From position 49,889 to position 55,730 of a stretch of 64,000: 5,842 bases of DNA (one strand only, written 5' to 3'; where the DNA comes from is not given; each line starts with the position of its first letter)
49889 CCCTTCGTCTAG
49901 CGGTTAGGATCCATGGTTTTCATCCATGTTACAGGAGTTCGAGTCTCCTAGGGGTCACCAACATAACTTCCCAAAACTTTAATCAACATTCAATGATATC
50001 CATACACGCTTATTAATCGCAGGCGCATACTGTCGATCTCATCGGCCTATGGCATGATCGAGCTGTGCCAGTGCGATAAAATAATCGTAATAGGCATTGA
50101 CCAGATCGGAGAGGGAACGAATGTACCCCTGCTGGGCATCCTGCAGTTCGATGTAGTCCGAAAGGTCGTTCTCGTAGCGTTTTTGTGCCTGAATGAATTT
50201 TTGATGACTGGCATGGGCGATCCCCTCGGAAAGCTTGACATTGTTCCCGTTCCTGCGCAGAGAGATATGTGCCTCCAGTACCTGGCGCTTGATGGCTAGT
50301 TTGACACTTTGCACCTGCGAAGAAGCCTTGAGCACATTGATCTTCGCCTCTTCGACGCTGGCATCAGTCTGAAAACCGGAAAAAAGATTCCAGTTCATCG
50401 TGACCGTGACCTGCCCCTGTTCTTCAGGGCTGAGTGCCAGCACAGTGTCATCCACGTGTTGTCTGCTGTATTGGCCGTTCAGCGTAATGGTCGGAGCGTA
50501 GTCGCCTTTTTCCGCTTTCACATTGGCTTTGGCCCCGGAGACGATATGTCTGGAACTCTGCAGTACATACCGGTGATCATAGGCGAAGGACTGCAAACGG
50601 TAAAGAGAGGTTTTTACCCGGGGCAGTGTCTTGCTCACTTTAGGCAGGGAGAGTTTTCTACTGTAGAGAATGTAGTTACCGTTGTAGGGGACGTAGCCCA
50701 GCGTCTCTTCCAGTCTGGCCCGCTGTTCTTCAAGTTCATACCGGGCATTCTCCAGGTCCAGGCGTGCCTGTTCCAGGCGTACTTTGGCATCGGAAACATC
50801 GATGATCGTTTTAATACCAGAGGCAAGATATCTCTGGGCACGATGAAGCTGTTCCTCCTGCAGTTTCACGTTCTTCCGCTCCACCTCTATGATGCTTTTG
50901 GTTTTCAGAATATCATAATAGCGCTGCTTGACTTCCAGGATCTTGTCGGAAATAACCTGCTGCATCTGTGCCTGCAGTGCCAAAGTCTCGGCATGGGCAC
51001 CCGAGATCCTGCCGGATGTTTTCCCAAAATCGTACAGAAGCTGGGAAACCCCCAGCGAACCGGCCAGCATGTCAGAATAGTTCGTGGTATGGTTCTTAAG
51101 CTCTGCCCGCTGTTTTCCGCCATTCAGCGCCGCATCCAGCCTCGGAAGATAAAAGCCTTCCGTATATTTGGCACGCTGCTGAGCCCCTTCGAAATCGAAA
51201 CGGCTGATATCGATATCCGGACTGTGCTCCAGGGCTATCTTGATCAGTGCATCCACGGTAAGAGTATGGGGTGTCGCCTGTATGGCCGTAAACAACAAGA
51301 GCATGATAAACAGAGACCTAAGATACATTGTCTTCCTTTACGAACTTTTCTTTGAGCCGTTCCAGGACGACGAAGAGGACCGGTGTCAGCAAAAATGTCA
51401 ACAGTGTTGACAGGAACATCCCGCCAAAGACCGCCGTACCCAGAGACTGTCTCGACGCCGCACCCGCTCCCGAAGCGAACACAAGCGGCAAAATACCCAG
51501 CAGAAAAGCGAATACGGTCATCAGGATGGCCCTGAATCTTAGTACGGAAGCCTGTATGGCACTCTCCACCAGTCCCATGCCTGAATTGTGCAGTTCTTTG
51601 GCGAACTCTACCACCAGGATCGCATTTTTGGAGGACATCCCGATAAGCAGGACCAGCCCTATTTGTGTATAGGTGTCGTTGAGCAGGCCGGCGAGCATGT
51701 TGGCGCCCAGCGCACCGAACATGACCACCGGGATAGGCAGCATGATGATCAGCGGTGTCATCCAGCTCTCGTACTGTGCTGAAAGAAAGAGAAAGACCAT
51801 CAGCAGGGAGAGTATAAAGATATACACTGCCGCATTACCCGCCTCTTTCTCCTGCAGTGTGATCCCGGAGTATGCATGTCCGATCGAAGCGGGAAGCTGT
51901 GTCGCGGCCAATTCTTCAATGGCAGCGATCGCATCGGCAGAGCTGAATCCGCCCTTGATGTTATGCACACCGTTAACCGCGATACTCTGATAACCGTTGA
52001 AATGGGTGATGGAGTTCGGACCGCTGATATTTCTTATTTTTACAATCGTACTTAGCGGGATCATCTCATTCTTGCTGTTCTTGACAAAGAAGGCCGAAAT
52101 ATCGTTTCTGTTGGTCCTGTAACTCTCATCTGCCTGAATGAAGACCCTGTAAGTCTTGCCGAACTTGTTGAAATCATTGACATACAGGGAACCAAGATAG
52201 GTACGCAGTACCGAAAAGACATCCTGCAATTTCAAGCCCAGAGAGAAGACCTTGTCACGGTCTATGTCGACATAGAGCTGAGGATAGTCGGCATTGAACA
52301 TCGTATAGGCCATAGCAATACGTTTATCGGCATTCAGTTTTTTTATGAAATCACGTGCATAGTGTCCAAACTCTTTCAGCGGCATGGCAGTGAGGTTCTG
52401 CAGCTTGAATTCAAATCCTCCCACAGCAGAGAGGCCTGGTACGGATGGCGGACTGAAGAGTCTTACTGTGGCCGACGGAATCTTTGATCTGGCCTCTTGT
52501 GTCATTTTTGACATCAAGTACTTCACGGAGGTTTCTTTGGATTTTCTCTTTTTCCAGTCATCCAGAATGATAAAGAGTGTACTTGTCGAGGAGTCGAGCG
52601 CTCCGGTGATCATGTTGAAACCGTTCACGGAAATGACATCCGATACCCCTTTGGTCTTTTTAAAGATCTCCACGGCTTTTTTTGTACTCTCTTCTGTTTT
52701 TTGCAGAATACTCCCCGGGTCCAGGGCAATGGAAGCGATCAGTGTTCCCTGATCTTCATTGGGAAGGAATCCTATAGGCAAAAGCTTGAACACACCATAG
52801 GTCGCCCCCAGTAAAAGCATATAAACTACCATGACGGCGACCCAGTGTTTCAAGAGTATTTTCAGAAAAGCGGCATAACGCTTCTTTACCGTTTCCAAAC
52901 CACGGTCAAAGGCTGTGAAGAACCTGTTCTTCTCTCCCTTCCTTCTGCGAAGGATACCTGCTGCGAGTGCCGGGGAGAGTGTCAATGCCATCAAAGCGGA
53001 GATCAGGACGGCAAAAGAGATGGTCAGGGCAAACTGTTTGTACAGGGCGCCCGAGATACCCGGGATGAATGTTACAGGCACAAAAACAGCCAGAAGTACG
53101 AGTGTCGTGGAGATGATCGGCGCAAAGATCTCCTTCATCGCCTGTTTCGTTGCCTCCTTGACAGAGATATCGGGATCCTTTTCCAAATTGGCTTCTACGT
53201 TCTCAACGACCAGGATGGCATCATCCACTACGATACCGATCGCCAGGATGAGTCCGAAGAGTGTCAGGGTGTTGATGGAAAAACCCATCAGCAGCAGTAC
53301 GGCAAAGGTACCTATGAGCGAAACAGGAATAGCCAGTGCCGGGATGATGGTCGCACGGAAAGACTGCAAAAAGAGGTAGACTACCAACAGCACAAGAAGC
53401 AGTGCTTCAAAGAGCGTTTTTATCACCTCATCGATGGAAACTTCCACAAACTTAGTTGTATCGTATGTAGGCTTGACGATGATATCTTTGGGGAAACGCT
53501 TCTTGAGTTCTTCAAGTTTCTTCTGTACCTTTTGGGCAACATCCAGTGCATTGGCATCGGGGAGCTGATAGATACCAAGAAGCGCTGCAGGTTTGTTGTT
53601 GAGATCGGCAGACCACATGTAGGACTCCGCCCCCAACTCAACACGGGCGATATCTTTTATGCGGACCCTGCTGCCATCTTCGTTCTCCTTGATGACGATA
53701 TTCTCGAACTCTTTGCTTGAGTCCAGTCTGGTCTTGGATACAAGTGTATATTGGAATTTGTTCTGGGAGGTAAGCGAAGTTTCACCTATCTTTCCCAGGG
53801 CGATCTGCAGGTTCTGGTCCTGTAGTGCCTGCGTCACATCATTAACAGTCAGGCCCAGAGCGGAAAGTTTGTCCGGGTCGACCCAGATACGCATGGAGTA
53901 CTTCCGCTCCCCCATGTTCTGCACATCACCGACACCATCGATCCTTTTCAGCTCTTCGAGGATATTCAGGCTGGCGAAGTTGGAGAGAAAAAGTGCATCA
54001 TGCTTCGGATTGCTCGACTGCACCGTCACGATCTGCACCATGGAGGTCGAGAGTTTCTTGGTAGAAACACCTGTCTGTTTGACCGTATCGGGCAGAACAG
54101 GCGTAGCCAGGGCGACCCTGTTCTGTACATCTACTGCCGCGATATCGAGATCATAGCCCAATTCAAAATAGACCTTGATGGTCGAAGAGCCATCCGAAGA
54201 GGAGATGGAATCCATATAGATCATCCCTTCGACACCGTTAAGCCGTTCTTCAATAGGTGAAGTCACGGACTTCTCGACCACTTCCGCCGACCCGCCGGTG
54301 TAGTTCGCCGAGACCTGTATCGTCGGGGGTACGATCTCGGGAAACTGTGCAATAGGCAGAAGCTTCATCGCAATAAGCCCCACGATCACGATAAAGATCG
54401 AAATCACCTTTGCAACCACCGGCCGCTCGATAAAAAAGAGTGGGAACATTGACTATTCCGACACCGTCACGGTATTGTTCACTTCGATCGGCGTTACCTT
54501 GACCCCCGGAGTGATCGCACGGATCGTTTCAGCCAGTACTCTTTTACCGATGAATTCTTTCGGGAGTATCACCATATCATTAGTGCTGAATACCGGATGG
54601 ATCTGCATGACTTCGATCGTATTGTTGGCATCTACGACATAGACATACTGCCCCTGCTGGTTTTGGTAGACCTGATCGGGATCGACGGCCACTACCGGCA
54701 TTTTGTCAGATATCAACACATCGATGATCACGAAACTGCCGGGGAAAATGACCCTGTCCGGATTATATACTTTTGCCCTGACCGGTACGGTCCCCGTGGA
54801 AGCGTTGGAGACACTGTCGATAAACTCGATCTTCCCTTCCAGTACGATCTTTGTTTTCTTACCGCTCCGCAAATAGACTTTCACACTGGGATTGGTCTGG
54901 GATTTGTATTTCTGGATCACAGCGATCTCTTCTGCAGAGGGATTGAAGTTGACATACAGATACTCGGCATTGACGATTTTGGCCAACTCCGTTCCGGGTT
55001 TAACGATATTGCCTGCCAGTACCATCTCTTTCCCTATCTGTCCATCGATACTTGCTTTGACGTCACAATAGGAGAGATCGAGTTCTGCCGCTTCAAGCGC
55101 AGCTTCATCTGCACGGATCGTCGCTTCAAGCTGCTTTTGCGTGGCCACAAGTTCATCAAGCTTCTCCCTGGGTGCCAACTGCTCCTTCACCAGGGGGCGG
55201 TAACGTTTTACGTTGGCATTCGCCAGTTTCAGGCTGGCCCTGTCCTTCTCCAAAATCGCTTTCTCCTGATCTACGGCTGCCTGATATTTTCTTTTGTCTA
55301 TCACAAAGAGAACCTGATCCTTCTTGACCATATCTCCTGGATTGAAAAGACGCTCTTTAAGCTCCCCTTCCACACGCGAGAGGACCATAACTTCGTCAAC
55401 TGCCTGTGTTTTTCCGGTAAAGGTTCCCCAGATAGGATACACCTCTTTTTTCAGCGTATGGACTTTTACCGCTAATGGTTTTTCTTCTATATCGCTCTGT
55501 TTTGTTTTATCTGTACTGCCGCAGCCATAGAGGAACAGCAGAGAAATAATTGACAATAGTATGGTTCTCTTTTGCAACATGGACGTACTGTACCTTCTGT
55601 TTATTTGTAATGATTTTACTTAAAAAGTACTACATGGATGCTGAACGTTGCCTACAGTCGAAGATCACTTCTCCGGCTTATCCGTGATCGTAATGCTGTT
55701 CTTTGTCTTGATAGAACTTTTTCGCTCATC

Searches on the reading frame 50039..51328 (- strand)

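Call 71: search_protein_families(library=pfam, proteins=[window:50039-51328:-], max_evalue=0.001)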
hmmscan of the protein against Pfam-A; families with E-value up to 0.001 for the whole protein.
window:50039-51328:- (429 aa): 2 families
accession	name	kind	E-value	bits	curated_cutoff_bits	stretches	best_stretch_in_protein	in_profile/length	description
PF02321.23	OEP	-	1.8e-61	207.6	22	2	26-211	2-187/187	Outer membrane efflux protein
PF12411.13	Choline_sulf_C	-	0.00039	20.6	27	0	391-409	26-44/53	Choline sulfatase enzyme C terminal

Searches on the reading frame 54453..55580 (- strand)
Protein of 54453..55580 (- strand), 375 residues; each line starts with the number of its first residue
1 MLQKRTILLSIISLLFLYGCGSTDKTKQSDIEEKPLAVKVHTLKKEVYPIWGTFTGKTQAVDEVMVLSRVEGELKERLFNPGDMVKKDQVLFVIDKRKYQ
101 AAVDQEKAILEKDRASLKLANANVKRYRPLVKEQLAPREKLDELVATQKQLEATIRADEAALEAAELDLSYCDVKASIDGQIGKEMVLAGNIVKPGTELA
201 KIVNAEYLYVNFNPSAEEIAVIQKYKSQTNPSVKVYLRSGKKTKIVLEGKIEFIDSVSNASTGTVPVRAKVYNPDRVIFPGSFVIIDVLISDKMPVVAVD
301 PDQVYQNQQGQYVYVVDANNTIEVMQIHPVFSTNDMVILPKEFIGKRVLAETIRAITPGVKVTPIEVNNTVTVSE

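Call 71: search_protein_families(library=pfam, proteins=[window:54453-55580:-], max_evalue=0.001)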
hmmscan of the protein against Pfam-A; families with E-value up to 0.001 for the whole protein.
window:54453-55580:- (375 aa): 2 families
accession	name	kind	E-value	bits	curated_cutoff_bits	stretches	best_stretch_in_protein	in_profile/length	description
PF16576.10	HlyD_D23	-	7.7e-15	55.2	30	1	65-284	21-214/214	Barrel-sandwich domain of CusB or HlyD membrane-fusion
PF13437.12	HlyD_3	-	2.2e-13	51.3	22.2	1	174-275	2-100/106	HlyD family secretion protein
